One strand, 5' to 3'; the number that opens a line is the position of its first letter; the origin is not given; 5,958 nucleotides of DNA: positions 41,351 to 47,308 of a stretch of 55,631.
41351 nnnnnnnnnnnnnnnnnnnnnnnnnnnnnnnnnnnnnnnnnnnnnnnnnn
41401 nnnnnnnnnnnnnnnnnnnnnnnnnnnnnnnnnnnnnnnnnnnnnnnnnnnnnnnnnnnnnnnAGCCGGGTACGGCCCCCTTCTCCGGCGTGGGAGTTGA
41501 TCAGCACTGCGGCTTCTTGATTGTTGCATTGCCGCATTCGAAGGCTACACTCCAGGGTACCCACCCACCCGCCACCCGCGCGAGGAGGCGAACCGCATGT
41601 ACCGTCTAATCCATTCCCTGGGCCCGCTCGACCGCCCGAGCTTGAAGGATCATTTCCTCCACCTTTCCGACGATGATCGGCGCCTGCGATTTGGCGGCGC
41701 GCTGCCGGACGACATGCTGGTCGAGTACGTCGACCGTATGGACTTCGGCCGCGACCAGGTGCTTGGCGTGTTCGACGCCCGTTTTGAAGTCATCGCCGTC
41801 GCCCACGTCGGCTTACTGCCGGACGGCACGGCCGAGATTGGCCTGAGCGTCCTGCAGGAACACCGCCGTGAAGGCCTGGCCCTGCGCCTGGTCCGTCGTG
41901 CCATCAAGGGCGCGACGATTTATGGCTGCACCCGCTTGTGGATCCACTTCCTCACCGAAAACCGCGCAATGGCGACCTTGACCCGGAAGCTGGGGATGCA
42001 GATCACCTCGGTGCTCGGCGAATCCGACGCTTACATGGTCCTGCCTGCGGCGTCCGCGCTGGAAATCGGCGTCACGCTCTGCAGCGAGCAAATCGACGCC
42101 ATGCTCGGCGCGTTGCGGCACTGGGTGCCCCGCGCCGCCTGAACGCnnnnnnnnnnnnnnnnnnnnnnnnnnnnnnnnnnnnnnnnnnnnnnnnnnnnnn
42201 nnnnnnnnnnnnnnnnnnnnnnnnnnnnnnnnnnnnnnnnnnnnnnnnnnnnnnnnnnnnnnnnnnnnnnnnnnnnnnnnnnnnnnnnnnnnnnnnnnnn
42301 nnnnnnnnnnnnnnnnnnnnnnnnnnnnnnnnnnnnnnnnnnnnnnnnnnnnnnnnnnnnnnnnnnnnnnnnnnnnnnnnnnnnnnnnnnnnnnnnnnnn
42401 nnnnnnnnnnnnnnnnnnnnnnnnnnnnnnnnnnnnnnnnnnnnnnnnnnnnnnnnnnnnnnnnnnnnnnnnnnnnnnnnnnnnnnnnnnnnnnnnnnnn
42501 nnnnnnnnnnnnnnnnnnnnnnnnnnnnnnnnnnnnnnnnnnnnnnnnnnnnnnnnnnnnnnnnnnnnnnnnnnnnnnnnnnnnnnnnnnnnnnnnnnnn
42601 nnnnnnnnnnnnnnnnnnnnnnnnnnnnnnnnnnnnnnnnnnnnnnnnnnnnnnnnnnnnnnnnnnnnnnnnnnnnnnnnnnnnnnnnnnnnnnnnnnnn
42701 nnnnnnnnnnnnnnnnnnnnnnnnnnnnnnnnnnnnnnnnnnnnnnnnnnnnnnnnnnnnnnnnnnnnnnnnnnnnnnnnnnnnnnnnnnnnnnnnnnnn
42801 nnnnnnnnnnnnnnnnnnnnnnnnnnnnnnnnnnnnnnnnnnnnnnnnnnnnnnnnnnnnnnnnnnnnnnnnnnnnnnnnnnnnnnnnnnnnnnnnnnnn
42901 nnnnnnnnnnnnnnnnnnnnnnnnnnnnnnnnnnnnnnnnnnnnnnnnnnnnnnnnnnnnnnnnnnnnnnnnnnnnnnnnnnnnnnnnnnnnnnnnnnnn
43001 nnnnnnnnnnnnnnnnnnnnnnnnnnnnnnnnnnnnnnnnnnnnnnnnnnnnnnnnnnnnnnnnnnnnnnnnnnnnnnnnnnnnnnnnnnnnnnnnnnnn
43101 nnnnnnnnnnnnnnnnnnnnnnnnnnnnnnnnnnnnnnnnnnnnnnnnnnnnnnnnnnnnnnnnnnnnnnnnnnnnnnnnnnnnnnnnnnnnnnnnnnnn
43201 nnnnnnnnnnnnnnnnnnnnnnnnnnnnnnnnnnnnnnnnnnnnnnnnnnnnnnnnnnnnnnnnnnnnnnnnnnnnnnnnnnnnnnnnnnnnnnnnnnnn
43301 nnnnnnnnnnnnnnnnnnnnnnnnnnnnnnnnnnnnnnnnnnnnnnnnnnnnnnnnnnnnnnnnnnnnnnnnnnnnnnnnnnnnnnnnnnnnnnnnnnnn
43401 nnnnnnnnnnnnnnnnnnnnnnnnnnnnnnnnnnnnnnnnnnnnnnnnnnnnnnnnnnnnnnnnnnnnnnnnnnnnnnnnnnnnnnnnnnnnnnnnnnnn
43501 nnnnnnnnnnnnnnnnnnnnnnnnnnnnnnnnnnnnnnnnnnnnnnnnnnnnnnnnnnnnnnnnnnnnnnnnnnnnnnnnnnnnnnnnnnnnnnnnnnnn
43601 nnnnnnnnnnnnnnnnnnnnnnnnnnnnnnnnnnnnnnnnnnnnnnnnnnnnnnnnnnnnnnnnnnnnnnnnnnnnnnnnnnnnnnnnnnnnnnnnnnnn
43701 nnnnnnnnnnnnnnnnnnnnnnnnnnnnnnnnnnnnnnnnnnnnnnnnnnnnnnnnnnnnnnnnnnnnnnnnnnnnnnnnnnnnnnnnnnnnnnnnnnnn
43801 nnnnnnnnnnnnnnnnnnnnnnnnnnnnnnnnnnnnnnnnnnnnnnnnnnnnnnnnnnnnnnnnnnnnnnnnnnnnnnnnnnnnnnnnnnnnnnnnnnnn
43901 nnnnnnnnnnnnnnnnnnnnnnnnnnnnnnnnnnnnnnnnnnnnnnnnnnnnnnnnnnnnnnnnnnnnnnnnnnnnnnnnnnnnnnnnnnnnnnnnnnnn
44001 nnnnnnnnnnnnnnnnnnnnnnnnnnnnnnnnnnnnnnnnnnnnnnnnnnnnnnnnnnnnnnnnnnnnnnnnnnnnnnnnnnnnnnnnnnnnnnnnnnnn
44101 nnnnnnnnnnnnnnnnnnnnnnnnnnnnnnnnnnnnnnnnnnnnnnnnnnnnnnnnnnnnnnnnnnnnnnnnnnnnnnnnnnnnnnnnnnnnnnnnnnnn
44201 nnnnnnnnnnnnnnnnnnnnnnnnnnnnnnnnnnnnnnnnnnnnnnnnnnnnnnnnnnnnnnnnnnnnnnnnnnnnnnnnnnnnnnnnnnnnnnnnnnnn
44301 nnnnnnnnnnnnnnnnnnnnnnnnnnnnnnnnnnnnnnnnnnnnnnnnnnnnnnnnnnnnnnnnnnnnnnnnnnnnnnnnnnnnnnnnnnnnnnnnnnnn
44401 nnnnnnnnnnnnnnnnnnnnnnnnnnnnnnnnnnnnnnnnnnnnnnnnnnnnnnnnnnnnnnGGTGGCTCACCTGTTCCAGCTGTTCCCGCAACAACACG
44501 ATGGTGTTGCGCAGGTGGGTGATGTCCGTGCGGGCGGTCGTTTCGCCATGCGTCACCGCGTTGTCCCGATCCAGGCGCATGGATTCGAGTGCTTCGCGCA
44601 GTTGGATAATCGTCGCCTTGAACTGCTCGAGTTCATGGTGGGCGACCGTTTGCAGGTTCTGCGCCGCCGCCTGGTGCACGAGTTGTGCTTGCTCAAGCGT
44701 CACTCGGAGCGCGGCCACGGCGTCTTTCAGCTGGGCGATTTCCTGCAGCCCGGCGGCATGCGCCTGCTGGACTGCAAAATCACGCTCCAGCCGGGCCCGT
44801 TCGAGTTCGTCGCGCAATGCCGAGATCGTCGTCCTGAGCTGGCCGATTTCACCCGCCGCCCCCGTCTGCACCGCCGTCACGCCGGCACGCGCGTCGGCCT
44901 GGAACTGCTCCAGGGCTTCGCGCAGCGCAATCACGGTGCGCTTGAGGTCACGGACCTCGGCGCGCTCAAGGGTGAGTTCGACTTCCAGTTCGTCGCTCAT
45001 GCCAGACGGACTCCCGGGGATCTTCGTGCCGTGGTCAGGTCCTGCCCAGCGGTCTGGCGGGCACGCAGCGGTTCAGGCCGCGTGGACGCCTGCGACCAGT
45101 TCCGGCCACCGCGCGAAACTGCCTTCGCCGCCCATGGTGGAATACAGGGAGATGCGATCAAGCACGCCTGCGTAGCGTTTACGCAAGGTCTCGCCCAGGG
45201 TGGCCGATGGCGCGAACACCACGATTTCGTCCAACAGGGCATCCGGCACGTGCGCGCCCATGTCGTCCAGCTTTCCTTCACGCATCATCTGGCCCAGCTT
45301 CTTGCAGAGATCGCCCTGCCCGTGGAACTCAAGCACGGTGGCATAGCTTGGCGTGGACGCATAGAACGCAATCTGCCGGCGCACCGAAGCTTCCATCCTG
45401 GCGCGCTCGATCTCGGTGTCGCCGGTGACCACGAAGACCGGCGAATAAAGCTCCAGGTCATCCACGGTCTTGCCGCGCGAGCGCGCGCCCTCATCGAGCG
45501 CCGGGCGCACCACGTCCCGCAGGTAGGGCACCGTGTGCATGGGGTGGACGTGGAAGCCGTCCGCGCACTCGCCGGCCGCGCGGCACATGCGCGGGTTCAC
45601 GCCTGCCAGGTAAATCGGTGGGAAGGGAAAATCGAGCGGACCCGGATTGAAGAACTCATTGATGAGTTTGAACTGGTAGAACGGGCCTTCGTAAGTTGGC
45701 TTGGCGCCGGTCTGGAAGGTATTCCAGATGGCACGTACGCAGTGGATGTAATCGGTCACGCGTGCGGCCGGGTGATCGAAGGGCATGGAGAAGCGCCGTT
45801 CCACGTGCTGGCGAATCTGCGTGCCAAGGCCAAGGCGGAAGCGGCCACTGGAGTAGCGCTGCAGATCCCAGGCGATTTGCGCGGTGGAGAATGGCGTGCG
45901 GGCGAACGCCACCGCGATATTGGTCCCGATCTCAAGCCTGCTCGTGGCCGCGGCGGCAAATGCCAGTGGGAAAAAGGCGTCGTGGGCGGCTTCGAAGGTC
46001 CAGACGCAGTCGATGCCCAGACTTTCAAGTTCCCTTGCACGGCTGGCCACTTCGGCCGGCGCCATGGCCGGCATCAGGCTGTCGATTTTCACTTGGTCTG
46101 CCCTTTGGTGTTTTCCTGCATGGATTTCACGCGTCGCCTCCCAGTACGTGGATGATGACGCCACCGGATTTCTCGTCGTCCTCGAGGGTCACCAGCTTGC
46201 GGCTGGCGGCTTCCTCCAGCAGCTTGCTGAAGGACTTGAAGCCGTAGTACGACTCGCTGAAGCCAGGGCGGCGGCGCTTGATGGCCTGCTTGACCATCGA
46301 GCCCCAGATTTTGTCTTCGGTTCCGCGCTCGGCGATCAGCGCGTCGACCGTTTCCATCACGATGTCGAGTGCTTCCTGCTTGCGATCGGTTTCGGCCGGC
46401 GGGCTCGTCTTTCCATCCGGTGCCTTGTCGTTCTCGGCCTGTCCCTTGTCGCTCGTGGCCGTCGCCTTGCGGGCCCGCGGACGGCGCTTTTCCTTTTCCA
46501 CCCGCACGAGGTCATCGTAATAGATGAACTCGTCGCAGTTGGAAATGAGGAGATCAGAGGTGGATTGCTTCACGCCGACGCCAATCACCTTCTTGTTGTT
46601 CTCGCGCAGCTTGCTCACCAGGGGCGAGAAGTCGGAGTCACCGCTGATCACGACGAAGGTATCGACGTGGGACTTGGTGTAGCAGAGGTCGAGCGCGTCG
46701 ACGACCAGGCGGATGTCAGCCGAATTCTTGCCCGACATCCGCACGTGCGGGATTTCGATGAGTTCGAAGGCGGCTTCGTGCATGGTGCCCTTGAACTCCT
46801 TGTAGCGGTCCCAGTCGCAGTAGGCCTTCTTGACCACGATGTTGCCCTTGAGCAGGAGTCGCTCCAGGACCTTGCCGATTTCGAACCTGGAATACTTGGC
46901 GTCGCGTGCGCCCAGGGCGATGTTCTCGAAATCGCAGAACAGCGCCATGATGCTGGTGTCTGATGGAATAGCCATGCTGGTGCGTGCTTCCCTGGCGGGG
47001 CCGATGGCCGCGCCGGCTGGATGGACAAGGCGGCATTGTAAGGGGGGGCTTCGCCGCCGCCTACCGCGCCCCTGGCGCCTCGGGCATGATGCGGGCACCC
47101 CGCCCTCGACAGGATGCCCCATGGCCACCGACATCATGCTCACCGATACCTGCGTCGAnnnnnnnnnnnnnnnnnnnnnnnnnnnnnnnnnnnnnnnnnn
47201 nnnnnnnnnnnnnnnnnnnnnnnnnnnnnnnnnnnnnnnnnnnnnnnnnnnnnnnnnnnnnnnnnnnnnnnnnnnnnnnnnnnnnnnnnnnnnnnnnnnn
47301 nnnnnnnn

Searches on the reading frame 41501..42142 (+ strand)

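Call 77: search_protein_families(library=pfam, proteins=[window:41501-42142:+], max_evalue=0.00001)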
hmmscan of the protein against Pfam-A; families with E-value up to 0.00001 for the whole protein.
window:41501-42142:+ (213 aa): 2 families
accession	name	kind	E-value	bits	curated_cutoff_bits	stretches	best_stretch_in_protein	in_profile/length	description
PF00583.31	Acetyltransf_1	-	8.8e-08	32.9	20.7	1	93-166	38-116/116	Acetyltransferase (GNAT) family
PF13302.13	Acetyltransf_3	-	1.9e-06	29.1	25.4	1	55-167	19-138/138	Acetyltransferase (GNAT) domain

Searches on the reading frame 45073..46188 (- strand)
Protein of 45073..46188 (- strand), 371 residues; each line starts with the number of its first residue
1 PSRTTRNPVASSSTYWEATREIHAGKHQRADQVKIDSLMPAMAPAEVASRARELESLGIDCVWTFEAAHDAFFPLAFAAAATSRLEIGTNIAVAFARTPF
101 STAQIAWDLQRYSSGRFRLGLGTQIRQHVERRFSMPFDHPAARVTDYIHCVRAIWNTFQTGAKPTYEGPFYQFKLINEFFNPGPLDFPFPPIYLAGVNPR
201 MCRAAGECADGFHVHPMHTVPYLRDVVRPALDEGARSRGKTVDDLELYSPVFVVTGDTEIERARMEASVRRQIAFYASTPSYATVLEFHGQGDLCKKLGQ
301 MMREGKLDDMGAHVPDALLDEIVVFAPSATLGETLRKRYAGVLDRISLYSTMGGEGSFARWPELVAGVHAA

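Call 77: search_protein_families(library=pfam, proteins=[window:45073-46188:-], max_evalue=0.00001)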
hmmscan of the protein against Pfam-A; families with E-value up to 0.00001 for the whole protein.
window:45073-46188:- (371 aa): 1 family
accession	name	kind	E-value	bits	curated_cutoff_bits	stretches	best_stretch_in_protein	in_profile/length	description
PF00296.26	Bac_luciferase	-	1.3e-57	196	27.9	1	36-339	19-308/314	Luciferase-like monooxygenase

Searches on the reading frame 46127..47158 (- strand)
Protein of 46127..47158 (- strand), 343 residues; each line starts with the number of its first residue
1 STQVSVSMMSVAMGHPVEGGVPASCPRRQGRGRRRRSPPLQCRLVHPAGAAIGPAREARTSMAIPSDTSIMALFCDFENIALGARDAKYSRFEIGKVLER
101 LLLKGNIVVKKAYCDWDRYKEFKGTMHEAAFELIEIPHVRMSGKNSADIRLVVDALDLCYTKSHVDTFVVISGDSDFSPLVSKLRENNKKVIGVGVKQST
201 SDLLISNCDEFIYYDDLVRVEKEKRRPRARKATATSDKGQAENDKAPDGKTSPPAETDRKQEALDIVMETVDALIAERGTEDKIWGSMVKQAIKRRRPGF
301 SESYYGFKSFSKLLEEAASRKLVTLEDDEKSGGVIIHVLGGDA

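Call 77: search_protein_families(library=pfam, proteins=[window:46127-47158:-], max_evalue=0.00001)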
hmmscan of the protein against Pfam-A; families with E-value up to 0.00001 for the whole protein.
window:46127-47158:- (343 aa): 1 family
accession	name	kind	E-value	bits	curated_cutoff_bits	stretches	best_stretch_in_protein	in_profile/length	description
PF01936.24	NYN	-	8.7e-37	127.3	24.2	1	71-214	2-144/145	NYN domain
